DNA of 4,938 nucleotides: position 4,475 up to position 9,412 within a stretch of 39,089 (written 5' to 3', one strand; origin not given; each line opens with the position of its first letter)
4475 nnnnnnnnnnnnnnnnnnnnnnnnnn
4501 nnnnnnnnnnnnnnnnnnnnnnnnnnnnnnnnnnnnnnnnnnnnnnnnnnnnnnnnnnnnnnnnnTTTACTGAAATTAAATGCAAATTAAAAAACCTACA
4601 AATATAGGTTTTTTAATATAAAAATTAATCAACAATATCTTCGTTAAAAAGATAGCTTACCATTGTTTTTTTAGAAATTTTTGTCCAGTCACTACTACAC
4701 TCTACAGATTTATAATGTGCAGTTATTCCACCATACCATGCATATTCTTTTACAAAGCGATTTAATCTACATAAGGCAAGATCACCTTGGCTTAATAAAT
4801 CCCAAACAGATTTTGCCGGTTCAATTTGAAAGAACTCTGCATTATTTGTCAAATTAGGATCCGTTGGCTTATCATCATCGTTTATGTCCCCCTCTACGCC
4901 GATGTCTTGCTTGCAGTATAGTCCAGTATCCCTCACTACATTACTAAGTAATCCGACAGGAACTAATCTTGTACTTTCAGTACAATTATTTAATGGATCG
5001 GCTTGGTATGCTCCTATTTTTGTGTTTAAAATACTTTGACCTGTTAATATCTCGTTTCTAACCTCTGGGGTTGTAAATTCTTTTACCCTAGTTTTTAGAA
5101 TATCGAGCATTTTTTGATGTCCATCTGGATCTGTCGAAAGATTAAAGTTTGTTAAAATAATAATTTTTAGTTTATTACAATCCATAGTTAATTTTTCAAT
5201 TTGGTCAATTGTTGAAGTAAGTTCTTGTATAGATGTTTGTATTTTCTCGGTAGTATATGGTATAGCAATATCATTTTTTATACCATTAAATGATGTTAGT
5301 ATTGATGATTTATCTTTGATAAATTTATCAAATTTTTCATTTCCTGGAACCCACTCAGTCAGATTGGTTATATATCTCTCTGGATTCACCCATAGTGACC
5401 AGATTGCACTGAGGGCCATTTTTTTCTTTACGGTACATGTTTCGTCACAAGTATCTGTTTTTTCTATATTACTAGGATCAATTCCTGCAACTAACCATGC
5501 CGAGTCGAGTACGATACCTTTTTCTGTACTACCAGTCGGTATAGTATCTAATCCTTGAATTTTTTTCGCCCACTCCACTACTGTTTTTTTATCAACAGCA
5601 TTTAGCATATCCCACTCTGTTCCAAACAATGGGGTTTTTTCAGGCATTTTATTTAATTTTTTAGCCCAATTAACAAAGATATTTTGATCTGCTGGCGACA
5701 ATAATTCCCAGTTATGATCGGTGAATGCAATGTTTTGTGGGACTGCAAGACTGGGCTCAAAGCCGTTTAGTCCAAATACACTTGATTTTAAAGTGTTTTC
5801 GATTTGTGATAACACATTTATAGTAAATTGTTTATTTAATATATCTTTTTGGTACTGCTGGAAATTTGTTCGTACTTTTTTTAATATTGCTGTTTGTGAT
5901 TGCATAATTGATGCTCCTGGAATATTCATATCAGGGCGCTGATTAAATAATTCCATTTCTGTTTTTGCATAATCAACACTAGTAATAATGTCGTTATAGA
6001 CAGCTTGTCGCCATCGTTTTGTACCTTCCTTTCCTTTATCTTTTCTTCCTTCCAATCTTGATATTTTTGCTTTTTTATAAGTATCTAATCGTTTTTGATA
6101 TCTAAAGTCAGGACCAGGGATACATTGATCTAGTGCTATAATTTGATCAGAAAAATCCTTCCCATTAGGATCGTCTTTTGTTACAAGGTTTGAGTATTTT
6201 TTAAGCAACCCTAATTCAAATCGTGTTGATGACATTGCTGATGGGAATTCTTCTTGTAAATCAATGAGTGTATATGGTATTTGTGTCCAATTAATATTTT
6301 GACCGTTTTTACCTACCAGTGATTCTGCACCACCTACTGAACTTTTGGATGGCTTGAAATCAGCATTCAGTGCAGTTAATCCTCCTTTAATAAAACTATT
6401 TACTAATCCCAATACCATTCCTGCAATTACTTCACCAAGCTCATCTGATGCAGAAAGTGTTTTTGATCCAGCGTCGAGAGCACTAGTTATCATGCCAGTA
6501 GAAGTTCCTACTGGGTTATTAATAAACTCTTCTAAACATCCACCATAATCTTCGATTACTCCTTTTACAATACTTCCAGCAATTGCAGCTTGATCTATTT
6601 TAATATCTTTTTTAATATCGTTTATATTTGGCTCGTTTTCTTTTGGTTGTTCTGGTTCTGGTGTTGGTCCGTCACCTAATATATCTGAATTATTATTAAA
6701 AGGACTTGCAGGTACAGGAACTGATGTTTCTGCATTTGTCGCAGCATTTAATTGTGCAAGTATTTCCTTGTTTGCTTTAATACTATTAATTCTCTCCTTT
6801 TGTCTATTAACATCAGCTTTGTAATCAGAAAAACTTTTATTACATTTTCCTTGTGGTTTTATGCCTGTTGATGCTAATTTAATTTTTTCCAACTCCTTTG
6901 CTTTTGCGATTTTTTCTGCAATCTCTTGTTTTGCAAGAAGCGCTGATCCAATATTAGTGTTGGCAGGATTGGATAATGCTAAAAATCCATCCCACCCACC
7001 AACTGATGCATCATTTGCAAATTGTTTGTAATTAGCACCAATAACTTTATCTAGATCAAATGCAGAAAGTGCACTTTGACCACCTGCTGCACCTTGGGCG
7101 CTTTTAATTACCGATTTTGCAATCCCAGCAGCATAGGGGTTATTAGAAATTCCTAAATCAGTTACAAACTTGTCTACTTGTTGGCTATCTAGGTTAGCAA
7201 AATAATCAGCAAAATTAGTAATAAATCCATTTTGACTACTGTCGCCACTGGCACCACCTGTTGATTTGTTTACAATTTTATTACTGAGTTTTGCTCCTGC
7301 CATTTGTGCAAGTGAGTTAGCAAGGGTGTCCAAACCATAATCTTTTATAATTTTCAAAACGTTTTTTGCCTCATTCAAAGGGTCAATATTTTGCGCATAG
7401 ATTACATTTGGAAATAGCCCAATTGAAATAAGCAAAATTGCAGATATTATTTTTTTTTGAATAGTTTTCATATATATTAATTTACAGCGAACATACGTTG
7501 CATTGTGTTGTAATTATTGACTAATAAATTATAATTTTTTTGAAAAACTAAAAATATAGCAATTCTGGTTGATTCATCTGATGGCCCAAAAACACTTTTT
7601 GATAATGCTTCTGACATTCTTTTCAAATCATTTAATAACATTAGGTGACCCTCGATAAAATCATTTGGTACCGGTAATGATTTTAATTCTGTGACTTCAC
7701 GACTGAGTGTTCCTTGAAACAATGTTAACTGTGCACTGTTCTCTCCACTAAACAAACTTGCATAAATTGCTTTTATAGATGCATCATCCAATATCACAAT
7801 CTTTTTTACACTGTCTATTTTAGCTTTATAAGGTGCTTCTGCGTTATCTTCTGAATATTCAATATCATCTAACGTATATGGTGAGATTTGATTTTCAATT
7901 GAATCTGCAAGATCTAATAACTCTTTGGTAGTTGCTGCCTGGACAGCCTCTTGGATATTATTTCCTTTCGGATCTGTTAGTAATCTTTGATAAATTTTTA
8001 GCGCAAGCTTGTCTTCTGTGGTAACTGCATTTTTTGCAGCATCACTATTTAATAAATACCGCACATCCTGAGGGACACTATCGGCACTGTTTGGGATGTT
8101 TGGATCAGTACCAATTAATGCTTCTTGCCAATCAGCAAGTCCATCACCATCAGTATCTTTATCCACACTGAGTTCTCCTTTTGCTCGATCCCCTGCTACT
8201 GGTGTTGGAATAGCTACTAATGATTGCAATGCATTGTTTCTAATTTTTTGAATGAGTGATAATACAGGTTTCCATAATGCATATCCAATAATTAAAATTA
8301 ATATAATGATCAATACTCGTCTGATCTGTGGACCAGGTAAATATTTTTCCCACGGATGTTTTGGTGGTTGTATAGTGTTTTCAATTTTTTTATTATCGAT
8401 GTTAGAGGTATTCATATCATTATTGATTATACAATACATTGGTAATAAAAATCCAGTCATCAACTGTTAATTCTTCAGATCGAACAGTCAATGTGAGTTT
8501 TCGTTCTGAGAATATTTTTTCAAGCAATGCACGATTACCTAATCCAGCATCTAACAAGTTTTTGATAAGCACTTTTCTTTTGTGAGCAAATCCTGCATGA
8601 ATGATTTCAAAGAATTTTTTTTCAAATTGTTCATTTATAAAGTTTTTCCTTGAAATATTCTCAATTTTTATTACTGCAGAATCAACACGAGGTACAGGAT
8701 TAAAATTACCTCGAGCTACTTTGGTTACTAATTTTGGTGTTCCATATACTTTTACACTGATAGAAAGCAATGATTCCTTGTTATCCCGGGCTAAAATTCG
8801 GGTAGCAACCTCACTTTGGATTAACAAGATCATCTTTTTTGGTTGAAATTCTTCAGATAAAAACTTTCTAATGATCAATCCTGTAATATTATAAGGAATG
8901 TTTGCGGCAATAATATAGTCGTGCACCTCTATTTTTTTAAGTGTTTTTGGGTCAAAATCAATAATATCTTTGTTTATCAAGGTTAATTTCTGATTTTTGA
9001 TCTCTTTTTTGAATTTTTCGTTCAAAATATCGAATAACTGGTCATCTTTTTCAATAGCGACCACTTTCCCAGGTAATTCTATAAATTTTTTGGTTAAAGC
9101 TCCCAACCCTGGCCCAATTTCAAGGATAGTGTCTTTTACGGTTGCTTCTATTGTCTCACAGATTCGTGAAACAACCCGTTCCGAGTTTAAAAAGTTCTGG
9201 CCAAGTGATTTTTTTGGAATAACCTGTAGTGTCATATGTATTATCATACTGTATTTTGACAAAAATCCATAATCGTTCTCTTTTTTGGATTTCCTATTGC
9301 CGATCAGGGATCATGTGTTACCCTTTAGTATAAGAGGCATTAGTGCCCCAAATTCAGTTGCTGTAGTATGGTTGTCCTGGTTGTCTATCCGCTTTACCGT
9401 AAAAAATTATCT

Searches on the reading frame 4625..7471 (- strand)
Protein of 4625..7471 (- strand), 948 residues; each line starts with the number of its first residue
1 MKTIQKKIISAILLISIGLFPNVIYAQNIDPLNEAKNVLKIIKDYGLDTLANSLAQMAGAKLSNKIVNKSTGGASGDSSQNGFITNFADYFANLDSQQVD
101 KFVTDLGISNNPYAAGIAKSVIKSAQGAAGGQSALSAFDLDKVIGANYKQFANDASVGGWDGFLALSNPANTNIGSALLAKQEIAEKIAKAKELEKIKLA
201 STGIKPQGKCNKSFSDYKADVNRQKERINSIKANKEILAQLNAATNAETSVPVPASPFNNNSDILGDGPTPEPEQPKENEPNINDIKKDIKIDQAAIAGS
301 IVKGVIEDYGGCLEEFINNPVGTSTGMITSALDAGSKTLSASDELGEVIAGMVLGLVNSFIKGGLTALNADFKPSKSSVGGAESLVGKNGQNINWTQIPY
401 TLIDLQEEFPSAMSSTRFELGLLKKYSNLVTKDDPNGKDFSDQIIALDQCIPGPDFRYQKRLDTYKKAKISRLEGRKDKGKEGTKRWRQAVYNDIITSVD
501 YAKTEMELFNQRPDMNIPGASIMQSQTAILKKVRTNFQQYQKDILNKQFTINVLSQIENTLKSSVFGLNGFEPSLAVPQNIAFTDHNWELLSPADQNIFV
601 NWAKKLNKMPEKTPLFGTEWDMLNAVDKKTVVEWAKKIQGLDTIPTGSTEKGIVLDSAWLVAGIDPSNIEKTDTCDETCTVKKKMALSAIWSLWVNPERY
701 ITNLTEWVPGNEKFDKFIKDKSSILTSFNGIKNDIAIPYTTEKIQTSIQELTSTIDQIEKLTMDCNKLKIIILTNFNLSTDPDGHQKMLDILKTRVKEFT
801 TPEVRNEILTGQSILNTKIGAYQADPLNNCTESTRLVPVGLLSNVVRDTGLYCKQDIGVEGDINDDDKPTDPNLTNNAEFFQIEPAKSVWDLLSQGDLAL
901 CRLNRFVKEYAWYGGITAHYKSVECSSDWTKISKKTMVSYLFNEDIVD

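Call 8: search_protein_families(library=pfam, proteins=[window:4625-7471:-], max_evalue=0.01)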
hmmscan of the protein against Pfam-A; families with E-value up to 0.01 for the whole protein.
window:4625-7471:- (948 aa): 0 families

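Call 34: find_encoding_contigs(protein=window:4625-7471:-, flank=10000, max_places=6)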
Protein window:4625-7471:- (948 aa): no gene with exactly this product is on record in the collection.
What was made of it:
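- Tried and rejected: The 948-aa ORF is not on record with that start (call 34).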

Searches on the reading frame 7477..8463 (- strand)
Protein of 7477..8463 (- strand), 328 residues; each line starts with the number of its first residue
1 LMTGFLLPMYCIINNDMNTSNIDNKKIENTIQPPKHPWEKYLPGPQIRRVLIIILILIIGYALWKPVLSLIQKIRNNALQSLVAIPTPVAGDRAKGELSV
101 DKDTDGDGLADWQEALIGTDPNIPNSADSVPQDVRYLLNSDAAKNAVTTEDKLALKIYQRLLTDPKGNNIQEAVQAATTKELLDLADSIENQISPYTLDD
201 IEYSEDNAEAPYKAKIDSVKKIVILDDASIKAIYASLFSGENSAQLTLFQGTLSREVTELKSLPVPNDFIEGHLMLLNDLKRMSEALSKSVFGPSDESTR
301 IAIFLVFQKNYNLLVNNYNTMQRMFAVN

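Call 8: search_protein_families(library=pfam, proteins=[window:7477-8463:-], max_evalue=0.01)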
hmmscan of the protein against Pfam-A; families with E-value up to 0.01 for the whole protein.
window:7477-8463:- (328 aa): 1 family
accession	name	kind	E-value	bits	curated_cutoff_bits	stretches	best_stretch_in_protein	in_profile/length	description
PF18884.5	TSP3_bac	-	6.3e-07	29.6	25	1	103-122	1-20/22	Bacterial TSP3 repeat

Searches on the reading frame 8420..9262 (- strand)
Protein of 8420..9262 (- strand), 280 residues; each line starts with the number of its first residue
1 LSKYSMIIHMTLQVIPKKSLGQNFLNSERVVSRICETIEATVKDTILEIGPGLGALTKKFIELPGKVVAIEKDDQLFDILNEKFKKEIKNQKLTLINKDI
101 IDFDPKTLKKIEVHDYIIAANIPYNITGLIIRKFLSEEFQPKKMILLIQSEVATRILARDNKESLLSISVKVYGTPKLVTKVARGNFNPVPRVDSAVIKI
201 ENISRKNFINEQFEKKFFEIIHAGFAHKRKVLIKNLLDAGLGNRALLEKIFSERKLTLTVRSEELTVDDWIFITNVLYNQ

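Call 8: search_protein_families(library=pfam, proteins=[window:8420-9262:-], max_evalue=0.01)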
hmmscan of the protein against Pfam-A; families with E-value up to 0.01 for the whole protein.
window:8420-9262:- (280 aa): 4 families
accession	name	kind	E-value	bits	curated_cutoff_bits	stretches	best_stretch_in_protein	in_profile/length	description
PF00398.26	RrnaAD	-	2.1e-53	181.5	24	1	17-276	5-260/263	Ribosomal RNA adenine dimethylase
PF01135.25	PCMT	-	0.00066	19.9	20.3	0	26-89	57-123/210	Protein-L-isoaspartate(D-aspartate) O-methyltransferase (PCMT)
PF08242.18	Methyltransf_12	-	0.0018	19.4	30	1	47-121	1-73/98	Methyltransferase domain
PF13649.12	Methyltransf_25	-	0.0054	17.8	27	0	46-104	1-59/97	Methyltransferase domain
